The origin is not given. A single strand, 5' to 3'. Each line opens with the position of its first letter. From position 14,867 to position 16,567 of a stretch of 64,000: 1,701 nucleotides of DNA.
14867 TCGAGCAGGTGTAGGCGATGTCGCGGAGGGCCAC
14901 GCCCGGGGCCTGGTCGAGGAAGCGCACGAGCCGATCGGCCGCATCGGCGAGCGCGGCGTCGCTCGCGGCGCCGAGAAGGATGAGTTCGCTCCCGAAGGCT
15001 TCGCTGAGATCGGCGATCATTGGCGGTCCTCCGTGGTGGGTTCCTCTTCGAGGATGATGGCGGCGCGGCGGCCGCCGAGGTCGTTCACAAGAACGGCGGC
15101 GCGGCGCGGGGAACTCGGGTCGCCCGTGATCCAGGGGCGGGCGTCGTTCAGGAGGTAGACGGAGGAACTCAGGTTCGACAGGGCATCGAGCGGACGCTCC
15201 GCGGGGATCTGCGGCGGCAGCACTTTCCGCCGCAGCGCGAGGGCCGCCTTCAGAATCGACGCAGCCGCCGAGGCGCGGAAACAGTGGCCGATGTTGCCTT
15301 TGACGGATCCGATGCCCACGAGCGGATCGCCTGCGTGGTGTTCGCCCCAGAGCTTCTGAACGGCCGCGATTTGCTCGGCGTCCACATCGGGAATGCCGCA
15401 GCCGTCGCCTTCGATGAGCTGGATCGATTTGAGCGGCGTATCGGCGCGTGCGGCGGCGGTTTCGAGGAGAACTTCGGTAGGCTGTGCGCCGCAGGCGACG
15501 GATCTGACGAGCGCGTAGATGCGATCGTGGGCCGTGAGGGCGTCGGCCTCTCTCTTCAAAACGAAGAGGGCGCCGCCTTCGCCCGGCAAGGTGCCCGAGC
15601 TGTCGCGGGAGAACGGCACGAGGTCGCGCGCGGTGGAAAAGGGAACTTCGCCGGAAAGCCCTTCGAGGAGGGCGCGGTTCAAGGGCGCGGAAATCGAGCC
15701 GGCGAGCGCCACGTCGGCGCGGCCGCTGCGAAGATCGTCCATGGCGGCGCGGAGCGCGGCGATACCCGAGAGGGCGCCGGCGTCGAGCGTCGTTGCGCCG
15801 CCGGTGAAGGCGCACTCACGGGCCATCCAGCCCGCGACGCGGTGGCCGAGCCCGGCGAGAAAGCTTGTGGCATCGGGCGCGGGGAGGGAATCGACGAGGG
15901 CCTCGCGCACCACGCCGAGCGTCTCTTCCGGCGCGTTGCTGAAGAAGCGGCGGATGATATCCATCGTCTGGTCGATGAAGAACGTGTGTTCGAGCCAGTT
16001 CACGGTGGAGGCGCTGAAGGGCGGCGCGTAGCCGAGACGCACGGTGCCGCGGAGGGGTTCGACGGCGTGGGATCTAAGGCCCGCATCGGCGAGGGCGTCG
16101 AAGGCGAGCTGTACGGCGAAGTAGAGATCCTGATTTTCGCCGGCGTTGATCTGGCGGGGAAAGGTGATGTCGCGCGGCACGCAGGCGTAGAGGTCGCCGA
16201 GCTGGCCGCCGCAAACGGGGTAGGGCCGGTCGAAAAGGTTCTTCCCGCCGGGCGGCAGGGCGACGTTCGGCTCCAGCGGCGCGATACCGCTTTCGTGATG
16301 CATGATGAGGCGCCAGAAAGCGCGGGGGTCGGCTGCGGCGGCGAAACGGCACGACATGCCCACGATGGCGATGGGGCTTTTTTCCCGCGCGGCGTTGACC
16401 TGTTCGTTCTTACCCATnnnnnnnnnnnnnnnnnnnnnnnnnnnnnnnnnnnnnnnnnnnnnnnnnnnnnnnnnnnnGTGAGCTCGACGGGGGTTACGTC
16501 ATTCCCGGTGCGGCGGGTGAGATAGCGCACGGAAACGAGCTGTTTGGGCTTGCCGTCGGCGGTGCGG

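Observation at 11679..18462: A PKS-like operon whose KS, AT and DH catalytic residues all look substituted while the fused PPTase looks intact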

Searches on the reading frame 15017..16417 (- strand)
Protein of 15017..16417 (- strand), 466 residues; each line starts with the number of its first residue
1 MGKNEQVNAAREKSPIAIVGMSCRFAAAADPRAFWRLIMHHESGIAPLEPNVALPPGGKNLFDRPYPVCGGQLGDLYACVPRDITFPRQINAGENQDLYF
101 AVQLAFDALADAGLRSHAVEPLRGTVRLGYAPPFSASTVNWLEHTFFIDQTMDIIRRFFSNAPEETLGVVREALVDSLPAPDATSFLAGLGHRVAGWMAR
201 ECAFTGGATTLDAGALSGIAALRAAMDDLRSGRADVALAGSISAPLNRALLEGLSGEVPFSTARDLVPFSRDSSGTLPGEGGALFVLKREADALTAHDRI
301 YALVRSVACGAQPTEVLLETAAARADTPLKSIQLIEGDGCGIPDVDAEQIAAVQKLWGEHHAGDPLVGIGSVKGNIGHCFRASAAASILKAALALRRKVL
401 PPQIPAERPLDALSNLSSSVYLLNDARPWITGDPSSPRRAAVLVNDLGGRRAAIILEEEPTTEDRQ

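Call 5: search_protein_families(library=pfam, proteins=[window:15017-16417:-], max_evalue=0.1)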
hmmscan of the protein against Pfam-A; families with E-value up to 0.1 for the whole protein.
window:15017-16417:- (466 aa): 2 families
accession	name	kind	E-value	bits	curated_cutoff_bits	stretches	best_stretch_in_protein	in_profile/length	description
PF00109.32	ketoacyl-synt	-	7.7e-23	81.8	20.8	2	190-293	149-252/252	Beta-ketoacyl synthase, N-terminal domain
PF02801.28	Ketoacyl-synt_C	-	3.4e-17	63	20.8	1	317-405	30-117/119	Beta-ketoacyl synthase, C-terminal domain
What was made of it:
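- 15017..16417 (-): Pseudo-ketosynthase, 466 aa. It has a type I KS fold. The catalytic Cys is replaced by Ala215 (codon 15773-15775) and His1 by Asp338 (15404-15406). His2 (His378) and Lys373 are retained. Pfam KS N and C domains (call 5).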

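Call 6: search_protein_families(library=ncbifam, proteins=[window:15017-16417:-], max_evalue=0.1)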
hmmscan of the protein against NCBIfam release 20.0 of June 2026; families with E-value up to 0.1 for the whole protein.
window:15017-16417:- (466 aa): 19 families
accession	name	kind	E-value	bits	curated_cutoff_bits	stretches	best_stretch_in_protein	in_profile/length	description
TIGR02813.1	omega_3_PfaA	subfamily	3.2e-39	133.6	1010.1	1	184-459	175-462/2582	polyketide-type polyunsaturated fatty acid synthase PfaA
NF045894.1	PKS_plus_SDR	equivalog_domain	4.1e-36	124.1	1740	2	195-464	153-432/1515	type I polyketide synthase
NF041183.1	Pks2_ls1_myc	equivalog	2.7e-28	97.5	2400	1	196-463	154-429/2086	sulfolipid-1 biosynthesis phthioceranic/hydroxyphthioceranic acid synthase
NF040607.1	mycolic_Pks13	equivalog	1.3e-23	82.5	2100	2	203-429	259-498/1680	polyketide synthase Pks13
NF053555.1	prodigi_MBC_PigJ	equivalog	1.4e-23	83.1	900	1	195-452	493-752/759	prodigiosin MBC biosynthesis protein PigJ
NF004618.0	PRK05952.1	equivalog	3.4e-16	59.1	455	1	183-409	115-346/384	beta-ketoacyl-ACP synthase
TIGR03150.1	fabF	equivalog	3.2e-14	52.5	493.75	1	194-410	140-370/407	beta-ketoacyl-ACP synthase II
NF058662.1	cispenta_AmcF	equivalog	2.4e-13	49.8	325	1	197-413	111-334/369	cispentacin biosynthesis acyltransferase subunit AmcF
NF005589.0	PRK07314.1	subfamily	5.1e-13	48.6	387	1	193-409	142-372/413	beta-ketoacyl-ACP synthase II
NF004970.0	PRK06333.1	subfamily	9.9e-13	47.7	525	1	195-416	153-388/424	beta-ketoacyl-ACP synthase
NF005076.0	PRK06501.1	equivalog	1.5e-09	37.3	629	1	194-412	154-386/425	beta-ketoacyl-ACP synthase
NF006274.0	PRK08439.1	equivalog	3.4e-09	36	621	1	267-409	219-366/406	beta-ketoacyl-ACP synthase II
NF005490.0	PRK07103.1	equivalog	4.3e-09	35.9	445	1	194-413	148-378/414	polyketide beta-ketoacyl:acyl carrier protein synthase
NF005084.0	PRK06519.1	equivalog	9.1e-09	34.9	320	1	183-405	142-364/397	beta-ketoacyl-ACP synthase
NF005916.1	PRK07910.1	equivalog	4.9e-08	32.3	560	1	208-404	165-373/418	KasA/KasB family beta-ketoacyl-ACP synthase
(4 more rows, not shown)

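Call 7: search_solved_structures(query=window:15017-16417:-, max_evalue=0.00001, show_alignments=3)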
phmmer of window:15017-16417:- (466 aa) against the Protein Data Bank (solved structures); distinct sequences matched with E-value up to 0.00001: 92 (the best 60 are shown).
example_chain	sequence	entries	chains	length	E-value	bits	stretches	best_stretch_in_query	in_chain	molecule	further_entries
6riw_A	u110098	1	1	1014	7.7e-33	117.5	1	191-460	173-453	ORF10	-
7zma_A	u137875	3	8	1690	1.4e-29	106.8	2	201-463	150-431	Putative polyketide synthase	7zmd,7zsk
9d2y_A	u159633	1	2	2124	1.2e-25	93.8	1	187-461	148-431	Multifunctional mycocerosic acid synthase membrane-associated MAS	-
9d2z_A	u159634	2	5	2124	1.2e-25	93.8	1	187-461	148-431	Mycocerosic acid synthase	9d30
7uwr_A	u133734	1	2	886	4.3e-23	85.4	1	195-461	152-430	Narbonolide/10-deoxymethynolide synthase PikA1, modules 1 and 2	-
4wky_A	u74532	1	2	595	1.2e-22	83.9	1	207-461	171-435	Beta-ketoacyl synthase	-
8xjy_A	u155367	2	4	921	1.2e-22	83.9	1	201-462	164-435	Polyketide synthase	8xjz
8xju_A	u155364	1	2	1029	1.8e-22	83.4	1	201-462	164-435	Polyketide synthase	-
8xbl_A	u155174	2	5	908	2.3e-22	83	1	142-458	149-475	Colibactin polyketide synthase ClbC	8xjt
4mz0_A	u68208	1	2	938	3.6e-22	82.4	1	195-461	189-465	CurL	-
7s6b_A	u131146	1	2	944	3.8e-22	82.3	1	195-465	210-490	Polyketide synthase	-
2hg4_A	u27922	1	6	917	4.7e-22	82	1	189-464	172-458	6-Deoxyerythronolide B Synthase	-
5bp1_A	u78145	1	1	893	5.5e-22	81.8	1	195-462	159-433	Mycocerosic acid synthase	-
5e5n_A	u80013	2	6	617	2.3e-21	79.7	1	205-459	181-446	Polyketide synthase PksL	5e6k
8cjh_A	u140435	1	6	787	2.4e-21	79.6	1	196-459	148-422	Colibactin hybrid non-ribosomal peptide synthetase/type I polyketide synthase ClbK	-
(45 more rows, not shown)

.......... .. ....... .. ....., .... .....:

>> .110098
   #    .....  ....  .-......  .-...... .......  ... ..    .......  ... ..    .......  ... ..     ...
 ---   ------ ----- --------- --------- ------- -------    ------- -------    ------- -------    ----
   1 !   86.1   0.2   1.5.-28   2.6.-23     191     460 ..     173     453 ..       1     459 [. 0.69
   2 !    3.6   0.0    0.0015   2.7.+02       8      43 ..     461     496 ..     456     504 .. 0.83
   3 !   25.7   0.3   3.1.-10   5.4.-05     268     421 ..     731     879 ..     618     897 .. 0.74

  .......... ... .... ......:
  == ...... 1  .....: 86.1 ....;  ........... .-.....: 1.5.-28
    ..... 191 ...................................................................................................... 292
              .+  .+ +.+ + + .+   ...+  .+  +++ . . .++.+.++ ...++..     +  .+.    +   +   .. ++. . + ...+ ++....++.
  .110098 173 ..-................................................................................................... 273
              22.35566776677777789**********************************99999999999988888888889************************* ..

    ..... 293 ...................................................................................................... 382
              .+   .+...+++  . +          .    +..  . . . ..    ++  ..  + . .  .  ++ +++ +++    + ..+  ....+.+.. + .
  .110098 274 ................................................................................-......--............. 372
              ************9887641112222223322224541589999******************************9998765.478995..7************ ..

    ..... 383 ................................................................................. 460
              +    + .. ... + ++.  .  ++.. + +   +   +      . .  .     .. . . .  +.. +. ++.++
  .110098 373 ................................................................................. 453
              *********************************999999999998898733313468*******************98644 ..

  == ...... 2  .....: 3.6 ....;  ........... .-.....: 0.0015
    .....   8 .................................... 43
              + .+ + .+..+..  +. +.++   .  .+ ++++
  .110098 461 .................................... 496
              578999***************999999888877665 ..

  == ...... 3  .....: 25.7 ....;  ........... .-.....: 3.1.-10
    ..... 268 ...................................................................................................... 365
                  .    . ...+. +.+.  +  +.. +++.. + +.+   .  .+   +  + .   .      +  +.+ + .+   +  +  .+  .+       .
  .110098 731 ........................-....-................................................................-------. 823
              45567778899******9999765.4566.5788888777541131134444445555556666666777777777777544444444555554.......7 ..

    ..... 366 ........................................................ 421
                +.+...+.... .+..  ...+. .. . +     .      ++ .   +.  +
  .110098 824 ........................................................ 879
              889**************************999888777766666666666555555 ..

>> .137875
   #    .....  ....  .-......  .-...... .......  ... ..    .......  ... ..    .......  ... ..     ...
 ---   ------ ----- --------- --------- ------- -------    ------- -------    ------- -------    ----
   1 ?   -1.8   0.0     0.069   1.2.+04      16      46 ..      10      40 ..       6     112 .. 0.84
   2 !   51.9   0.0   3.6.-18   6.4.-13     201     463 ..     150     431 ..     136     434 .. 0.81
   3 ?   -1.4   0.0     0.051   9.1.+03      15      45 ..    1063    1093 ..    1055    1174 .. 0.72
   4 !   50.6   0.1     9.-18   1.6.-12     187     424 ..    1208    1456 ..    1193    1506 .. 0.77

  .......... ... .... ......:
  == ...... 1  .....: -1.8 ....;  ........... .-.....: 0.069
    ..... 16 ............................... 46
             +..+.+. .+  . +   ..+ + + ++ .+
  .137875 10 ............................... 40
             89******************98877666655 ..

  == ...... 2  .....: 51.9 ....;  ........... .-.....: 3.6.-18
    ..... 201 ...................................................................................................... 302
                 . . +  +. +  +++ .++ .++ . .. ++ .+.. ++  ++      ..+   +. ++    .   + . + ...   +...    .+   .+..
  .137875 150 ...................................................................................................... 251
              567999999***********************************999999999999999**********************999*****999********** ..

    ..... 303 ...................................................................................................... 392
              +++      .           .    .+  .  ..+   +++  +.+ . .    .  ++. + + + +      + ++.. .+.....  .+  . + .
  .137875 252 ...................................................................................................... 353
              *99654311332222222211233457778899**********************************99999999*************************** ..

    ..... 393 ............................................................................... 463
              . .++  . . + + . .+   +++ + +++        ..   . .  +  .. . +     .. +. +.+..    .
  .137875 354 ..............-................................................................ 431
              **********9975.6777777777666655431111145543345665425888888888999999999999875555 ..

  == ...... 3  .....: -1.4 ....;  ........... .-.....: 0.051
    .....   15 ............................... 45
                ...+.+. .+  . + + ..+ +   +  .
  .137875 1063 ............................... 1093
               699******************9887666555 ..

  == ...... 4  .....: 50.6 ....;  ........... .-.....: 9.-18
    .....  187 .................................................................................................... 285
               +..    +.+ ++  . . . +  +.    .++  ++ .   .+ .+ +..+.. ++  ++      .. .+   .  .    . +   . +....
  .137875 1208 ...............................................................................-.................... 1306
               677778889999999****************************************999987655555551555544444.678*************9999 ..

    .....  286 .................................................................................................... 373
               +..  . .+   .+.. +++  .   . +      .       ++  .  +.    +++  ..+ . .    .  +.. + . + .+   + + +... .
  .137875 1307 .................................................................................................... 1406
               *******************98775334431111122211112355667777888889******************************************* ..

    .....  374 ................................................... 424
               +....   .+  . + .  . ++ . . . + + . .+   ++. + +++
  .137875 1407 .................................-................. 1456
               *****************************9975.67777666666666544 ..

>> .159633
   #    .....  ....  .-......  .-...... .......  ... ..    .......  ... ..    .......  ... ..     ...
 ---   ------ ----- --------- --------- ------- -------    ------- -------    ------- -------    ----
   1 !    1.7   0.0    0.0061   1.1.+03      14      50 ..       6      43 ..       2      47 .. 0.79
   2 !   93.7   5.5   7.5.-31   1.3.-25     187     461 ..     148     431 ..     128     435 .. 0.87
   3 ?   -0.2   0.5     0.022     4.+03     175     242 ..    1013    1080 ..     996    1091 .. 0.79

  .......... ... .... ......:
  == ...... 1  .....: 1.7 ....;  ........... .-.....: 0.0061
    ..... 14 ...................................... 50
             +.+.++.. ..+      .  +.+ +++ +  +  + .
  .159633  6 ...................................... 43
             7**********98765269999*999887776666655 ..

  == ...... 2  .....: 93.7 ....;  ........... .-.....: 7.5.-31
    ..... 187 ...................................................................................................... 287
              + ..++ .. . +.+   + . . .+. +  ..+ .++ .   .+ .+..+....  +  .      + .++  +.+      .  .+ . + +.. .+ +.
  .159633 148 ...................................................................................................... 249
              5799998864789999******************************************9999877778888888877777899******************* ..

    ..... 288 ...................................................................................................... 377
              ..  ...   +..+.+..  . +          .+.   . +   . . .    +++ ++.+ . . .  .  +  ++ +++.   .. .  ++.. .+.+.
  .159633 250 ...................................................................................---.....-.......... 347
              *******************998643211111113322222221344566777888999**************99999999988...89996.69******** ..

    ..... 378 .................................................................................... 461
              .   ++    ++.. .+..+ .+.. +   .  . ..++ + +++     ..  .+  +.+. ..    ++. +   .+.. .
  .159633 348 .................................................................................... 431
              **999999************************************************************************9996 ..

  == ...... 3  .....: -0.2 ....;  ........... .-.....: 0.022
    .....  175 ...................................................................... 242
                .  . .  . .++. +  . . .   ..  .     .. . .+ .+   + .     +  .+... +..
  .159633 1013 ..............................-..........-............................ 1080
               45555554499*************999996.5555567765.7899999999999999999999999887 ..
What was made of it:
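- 15017..16417 (-): Alignment to PDB ketosynthases (call 7).
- Inactive KS partners such as CLF are normal in Pfa systems; the best PDB sequence hit is 6riw, which I recall to be the KS-CLF didomain of a PUFA synthase (call 7).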

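Call 26: find_homologous_proteins(query=window:15017-16417:-)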
Query window:15017-16417:- (466 aa): 666 proteins with E <= 0.001 among 8000 candidates; the best 120 are listed.
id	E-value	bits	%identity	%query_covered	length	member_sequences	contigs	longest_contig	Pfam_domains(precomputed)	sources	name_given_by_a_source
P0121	0.0e+0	1039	100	100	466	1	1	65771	PF00109.33,PF02801.29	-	-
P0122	5.3e-266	901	86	100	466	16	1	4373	PF00109.33,PF02801.29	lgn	-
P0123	3.2e-256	869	83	98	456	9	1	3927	PF00109.33,PF02801.29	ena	-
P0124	4.1e-253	859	84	98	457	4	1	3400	PF00109.33,PF02801.29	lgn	-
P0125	3.4e-245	832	82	98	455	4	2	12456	PF00109.33,PF02801.29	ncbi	-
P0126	1.2e-241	821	78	98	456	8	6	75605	PF00109.33,PF02801.29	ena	-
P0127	2.0e-239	813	80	96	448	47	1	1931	PF00109.33,PF02801.29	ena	-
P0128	1.3e-236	804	79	98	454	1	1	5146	PF00109.33,PF02801.29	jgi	-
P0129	1.6e-233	794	77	97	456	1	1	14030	PF00109.33,PF02801.29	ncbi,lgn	ncbi:MAG: polyketide synthase [Kiritimatiellia bacterium]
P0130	1.6e-230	784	77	97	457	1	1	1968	PF00109.33,PF02801.29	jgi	-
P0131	4.5e-230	783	77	97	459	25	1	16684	PF00109.33,PF02801.29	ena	-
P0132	9.3e-227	772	76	97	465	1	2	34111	PF00109.33,PF02801.29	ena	-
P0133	7.9e-226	769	74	97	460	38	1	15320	PF00109.33,PF02801.29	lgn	-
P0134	1.2e-225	768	75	97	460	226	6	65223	PF00109.33,PF02801.29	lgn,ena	-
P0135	9.5e-224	762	75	97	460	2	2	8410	PF00109.33,PF02801.29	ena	-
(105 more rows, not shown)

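Call 92: predict_structure(alignment_id=A2)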
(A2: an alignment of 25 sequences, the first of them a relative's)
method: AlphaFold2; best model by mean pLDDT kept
length: 466 residues; sequences in the alignment: 25
mean_pLDDT: 63.8   pTM: 0.71
mean pLDDT of the five models: 63.8, 63.7, 49.8, 48.6, 41.3
residues with pLDDT >= 90: 36; 70-90: 164; 50-70: 127; < 50: 139
segments of 3 or more residues with pLDDT < 50: 1-6, 46-94, 133-146, 178-190, 205-213, 245-278, 407-412, 464-466
pLDDT, mean of each block of 10 residues (from residue 1): 46 82 77 83 52 37 36 33 34 52 72 61 70 44 48 63 73 60 41 54 47 64 87 84 52 36 38 44 88 85 90 87 87 77 67 79 67 58 81 87 57 56 68 73 75 88 50
secondary structure, 60 per line:
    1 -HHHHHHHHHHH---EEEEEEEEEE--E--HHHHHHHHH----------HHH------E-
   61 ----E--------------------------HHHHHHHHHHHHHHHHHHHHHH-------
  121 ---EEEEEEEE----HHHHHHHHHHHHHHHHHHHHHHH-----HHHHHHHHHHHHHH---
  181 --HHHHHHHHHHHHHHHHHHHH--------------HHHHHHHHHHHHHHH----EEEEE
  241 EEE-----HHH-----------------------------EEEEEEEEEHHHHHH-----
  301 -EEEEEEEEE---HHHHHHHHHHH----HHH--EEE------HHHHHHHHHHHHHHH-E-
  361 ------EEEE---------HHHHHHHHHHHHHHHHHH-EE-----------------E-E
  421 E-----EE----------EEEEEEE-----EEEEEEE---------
elements in order: H2-12 E16-25 H31-39 H92-113 E124-131 H136-158 H164-177 H183-202 H217-231 E236-243 E281-289 H290-295 E302-310 H314-324 E334-336 H343-357 E367-370 H380-397 E439-445 E451-457

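Call 95: fold_search(model_id=the predicted structure, library=pdb)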
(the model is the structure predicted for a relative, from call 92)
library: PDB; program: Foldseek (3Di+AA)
matches with E <= 10: 1056; with E <= 0.001: 879
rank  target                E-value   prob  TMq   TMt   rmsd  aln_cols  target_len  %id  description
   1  7s6b_B                1.8e-25  1.00  0.65  0.36   9.3       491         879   23  Crystal structure of modular polyketide synthase apo-Lsd14 from the Lasalocid biosynthesis pathway, trapped in the tra (released 2021-11-03)
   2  4oqj                  6.8e-25  1.00  0.61  0.43   9.9       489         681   21  Streptomcyes albus JA3453 oxazolomycin ketosynthase domain OzmQ KS1 (released 2014-03-19)
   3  8xbl_A                1.4e-24  1.00  0.64  0.41   9.8       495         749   23  Cryo-EM structure of colibactin assembly line polyketide synthase ClbC (apo state) (released 2025-05-21)
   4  7s6b_A                1.8e-24  1.00  0.64  0.35   9.9       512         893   22  Crystal structure of modular polyketide synthase apo-Lsd14 from the Lasalocid biosynthesis pathway, trapped in the tra (released 2021-11-03)
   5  7s6c_A                2.5e-24  1.00  0.66  0.36   9.8       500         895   22  CryoEM structure of modular PKS holo-Lsd14 stalled at the condensation step and bound to antibody fragment 1B2, compos (released 2021-11-03)
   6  2hg4_D                2.5e-24  1.00  0.64  0.36   9.1       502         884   24  Structure of the ketosynthase-acyltransferase didomain of module 5 from DEBS. (released 2006-07-11)
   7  9d2z_A                5.9e-24  1.00  0.64  0.36   9.9       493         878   21  Cryo-EM structure of mycocerosic acid synthase with single KS-ACP crosslink using C16 alpha-bromoamide. Complex B (released 2025-08-13)
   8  9d2y_B                6.3e-24  1.00  0.64  0.16   9.7       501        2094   20  Cryo-EM structure of mycocerosic acid synthase with double KS-ACP crosslinking using C16 alpha-bromoamide. Complex A (released 2025-08-13)
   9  8xbl_B                7.5e-24  1.00  0.63  0.40   9.8       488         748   24  Cryo-EM structure of colibactin assembly line polyketide synthase ClbC (apo state) (released 2025-05-21)
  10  2hg4_E                8.0e-24  1.00  0.65  0.36   8.8       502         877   22  Structure of the ketosynthase-acyltransferase didomain of module 5 from DEBS. (released 2006-07-11)
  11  2hg4_A                8.5e-24  1.00  0.66  0.36   8.8       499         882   23  Structure of the ketosynthase-acyltransferase didomain of module 5 from DEBS. (released 2006-07-11)
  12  2hg4_F                1.1e-23  1.00  0.67  0.37   8.7       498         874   23  Structure of the ketosynthase-acyltransferase didomain of module 5 from DEBS. (released 2006-07-11)
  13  6mhl_A                1.2e-23  1.00  0.62  0.52  11.0       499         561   19  Crystal structure of ketosynthase twelve from bacillaene polyketide synthase in Bacillus amyloliquefaciens (released 2019-09-25)
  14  7s6d_B                1.3e-23  1.00  0.66  0.36   9.2       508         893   22  CryoEM structure of modular PKS holo-Lsd14 bound to antibody fragment 1B2, composite structure (released 2021-11-03)
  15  7uwr_A                1.4e-23  1.00  0.63  0.37  10.1       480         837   24  KSQ+AT from first module of the pikromycin synthase (released 2022-06-08)
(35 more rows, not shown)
